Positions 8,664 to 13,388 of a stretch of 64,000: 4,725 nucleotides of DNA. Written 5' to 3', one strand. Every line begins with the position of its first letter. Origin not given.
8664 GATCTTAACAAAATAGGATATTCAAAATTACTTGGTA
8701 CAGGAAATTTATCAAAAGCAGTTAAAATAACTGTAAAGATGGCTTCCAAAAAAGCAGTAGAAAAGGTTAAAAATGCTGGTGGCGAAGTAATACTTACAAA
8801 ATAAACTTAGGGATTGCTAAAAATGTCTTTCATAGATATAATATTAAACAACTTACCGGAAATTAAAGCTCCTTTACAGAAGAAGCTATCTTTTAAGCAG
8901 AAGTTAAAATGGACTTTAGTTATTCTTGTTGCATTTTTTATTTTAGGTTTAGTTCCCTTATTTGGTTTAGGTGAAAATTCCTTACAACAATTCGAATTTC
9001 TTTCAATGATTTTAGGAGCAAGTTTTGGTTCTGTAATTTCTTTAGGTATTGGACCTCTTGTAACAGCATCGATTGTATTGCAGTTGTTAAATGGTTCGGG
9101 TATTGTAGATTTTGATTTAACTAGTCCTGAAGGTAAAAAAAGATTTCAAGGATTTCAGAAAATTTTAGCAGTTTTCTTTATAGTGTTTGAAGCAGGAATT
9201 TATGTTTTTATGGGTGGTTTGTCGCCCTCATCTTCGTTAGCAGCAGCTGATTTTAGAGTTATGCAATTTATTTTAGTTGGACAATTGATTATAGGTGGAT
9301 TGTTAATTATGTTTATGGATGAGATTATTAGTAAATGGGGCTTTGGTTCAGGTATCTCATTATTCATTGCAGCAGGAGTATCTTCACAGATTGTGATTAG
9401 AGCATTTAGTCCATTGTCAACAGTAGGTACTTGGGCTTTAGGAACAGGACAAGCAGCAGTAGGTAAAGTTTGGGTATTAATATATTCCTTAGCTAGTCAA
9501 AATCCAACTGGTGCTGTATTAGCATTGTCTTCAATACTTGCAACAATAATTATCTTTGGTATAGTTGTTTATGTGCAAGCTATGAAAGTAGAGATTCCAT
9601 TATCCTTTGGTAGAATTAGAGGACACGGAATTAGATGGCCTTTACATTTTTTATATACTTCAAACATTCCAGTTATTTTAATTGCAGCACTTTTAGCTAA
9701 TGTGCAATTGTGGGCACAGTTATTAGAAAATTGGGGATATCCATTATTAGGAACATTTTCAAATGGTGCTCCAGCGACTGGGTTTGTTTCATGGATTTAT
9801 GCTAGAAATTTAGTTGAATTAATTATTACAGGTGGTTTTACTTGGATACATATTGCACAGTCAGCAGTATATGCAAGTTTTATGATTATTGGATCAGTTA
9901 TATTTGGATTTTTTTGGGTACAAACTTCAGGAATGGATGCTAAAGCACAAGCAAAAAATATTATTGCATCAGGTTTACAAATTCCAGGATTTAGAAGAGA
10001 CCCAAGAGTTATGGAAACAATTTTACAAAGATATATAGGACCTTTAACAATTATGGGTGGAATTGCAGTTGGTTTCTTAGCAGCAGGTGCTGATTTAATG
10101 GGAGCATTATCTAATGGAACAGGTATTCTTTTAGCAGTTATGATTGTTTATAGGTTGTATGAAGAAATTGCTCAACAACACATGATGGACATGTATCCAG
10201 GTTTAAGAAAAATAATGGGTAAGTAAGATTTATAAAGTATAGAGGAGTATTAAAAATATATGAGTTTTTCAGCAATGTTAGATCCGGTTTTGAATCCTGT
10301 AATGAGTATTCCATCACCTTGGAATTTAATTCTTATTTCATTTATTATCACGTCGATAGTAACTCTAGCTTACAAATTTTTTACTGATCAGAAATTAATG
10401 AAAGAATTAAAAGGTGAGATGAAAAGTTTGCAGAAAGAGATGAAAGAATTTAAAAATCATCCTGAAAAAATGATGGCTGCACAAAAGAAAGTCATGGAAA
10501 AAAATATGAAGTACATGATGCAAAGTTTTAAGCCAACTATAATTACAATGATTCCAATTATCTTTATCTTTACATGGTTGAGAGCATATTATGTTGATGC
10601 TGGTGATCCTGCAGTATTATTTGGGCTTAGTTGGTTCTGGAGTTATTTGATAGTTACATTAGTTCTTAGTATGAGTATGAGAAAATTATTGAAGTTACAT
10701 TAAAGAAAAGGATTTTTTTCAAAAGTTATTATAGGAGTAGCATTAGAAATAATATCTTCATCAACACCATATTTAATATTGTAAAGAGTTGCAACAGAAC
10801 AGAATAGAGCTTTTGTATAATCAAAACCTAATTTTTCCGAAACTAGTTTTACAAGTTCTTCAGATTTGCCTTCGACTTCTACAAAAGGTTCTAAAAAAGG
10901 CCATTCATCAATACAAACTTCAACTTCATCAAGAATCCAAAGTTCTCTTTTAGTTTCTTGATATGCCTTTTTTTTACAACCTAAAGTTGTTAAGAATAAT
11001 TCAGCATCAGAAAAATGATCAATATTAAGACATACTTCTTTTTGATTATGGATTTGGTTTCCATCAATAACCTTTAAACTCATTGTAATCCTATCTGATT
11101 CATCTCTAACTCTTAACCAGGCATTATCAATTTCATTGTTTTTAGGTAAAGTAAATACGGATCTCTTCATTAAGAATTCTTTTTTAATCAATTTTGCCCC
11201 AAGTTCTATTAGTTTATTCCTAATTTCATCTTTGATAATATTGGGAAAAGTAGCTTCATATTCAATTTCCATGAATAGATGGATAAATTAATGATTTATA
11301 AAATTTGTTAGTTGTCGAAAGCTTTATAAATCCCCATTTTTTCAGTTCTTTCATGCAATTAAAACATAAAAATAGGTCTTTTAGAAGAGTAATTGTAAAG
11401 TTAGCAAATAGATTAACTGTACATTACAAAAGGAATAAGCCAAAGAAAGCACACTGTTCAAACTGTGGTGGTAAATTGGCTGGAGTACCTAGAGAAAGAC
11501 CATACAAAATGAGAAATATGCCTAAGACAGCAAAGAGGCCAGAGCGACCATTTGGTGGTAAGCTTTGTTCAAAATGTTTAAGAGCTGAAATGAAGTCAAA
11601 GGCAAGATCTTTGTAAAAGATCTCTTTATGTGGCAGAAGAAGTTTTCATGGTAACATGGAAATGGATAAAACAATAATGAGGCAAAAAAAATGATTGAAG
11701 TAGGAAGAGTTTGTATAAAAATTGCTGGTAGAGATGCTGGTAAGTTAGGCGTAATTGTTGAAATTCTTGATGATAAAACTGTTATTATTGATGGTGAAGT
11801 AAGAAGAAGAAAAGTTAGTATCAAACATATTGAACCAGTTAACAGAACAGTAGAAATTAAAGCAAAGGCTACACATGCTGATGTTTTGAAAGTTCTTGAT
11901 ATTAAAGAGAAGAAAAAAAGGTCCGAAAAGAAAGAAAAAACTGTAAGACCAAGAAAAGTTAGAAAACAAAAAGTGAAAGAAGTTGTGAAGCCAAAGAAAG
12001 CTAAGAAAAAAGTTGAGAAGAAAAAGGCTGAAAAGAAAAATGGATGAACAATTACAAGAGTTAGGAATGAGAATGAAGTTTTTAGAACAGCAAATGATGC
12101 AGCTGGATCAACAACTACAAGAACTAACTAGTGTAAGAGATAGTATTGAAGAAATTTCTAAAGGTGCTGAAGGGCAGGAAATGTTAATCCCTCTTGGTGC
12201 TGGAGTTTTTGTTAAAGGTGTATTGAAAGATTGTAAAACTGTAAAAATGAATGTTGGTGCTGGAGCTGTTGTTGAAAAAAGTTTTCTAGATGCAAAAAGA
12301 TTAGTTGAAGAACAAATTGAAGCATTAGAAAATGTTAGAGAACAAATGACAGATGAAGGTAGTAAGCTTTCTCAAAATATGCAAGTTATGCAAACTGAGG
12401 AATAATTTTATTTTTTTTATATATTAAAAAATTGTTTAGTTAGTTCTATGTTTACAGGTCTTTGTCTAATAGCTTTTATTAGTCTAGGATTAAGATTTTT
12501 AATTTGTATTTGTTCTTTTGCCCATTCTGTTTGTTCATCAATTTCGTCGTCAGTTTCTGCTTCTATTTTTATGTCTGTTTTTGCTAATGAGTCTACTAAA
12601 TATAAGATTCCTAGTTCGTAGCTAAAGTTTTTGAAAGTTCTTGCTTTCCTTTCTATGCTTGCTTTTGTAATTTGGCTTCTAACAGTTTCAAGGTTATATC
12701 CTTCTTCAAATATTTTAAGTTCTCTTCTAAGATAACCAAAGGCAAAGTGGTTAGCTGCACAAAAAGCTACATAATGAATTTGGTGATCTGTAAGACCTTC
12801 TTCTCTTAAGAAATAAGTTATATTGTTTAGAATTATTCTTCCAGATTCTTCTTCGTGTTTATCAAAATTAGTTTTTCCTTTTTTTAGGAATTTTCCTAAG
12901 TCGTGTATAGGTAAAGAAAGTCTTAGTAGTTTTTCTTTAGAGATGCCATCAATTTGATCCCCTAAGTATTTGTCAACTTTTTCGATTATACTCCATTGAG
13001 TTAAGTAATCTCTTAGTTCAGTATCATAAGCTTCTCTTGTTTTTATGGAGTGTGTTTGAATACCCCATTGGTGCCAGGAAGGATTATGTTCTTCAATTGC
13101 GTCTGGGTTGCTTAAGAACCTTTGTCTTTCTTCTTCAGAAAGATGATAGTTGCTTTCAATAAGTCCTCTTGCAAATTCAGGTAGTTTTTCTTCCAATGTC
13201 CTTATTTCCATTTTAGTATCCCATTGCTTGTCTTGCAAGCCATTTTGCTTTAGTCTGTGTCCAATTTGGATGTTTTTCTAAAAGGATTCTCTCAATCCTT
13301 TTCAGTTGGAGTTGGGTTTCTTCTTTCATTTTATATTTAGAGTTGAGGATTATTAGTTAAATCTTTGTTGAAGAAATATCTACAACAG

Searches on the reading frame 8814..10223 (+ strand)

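Call 23: search_protein_families(library=pfam, proteins=[window:8814-10223:+], max_evalue=0.001)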
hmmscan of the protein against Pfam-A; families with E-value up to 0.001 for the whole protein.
window:8814-10223:+ (470 aa): 2 families
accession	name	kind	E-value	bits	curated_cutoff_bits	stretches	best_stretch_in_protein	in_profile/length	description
PF00344.25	SecY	-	2.2e-62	211.6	32.2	1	73-449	1-306/306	SecY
PF10559.14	Plug_translocon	-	4.6e-05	23.5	22.1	1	39-72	1-35/35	Plug domain of Sec61p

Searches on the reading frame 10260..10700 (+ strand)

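Call 23: search_protein_families(library=pfam, proteins=[window:10260-10700:+], max_evalue=0.001)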
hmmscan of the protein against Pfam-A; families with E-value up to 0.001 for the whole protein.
window:10260-10700:+ (147 aa): 3 families
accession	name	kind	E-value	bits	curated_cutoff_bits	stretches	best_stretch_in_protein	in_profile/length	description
PF01956.21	EMC3_TMCO1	-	4.5e-13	49.8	27.1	1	6-111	3-112/169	Integral membrane protein EMC3/TMCO1-like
PF02096.25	60KD_IMP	-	2.6e-06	28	35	1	22-130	4-101/163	60Kd inner membrane protein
PF09991.14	DUF2232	-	0.00032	20.4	27.8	1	24-104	92-167/290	Predicted membrane protein (DUF2232)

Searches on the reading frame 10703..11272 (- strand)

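Call 23: search_protein_families(library=pfam, proteins=[window:10703-11272:-], max_evalue=0.001)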
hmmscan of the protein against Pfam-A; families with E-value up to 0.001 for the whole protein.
window:10703-11272:- (190 aa): 1 family
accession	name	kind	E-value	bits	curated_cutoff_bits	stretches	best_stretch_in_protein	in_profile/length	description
PF01928.26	CYTH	-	2.9e-08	34.2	23.2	1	23-147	24-159/179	CYTH domain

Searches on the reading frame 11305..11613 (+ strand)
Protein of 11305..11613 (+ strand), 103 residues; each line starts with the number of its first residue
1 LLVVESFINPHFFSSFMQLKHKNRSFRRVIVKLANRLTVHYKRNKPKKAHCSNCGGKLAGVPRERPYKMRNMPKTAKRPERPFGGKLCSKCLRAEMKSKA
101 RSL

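Call 23: search_protein_families(library=pfam, proteins=[window:11305-11613:+], max_evalue=0.001)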
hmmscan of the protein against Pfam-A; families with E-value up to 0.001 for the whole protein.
window:11305-11613:+ (103 aa): 1 family
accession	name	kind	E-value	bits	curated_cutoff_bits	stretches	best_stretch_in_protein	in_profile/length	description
PF01199.23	Ribosomal_L34e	-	1.1e-20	74.1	27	1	19-99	11-92/94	Ribosomal protein L34e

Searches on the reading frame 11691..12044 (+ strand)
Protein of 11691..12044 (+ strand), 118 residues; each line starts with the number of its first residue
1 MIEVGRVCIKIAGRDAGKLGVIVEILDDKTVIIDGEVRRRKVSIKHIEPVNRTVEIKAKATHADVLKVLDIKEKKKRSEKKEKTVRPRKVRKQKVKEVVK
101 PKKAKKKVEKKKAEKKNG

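Call 23: search_protein_families(library=pfam, proteins=[window:11691-12044:+], max_evalue=0.001)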
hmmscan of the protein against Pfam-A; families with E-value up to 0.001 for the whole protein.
window:11691-12044:+ (118 aa): 1 family
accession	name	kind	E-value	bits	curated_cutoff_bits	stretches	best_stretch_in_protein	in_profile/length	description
PF00467.35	KOW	-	2e-07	31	22.3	1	4-34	1-32/32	KOW motif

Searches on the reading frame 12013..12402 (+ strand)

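Call 23: search_protein_families(library=pfam, proteins=[window:12013-12402:+], max_evalue=0.001)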
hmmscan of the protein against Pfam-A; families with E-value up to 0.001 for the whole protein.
window:12013-12402:+ (130 aa): 1 family
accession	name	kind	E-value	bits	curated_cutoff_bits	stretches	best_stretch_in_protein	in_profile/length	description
PF02996.22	Prefoldin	-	5.3e-23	81.7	23.2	1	22-129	6-113/120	Prefoldin subunit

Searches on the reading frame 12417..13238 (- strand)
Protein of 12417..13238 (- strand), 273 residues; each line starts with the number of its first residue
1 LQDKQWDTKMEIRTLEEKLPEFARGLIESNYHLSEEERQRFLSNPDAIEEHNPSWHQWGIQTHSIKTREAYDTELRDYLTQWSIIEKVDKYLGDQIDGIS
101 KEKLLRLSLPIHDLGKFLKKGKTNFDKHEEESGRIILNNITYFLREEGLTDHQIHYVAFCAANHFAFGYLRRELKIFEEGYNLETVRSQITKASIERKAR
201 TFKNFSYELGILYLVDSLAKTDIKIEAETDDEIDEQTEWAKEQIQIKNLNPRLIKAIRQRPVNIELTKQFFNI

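Call 3: search_protein_families(library=pfam, proteins=[window:12417-13238:-], max_evalue=1)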
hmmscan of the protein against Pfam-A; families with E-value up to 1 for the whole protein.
window:12417-13238:- (273 aa): 0 families

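Call 42: search_protein_families(library=ncbifam, proteins=[window:12417-13238:-], max_evalue=0.01)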
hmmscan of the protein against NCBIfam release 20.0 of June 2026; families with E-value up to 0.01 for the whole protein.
window:12417-13238:- (273 aa): 1 family
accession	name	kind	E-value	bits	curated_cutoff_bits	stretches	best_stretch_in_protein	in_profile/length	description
NF047872.1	GGDEF_GdpS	equivalog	0.0037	16.5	400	1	73-240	186-343/355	GGDEF domain-containing protein GdpS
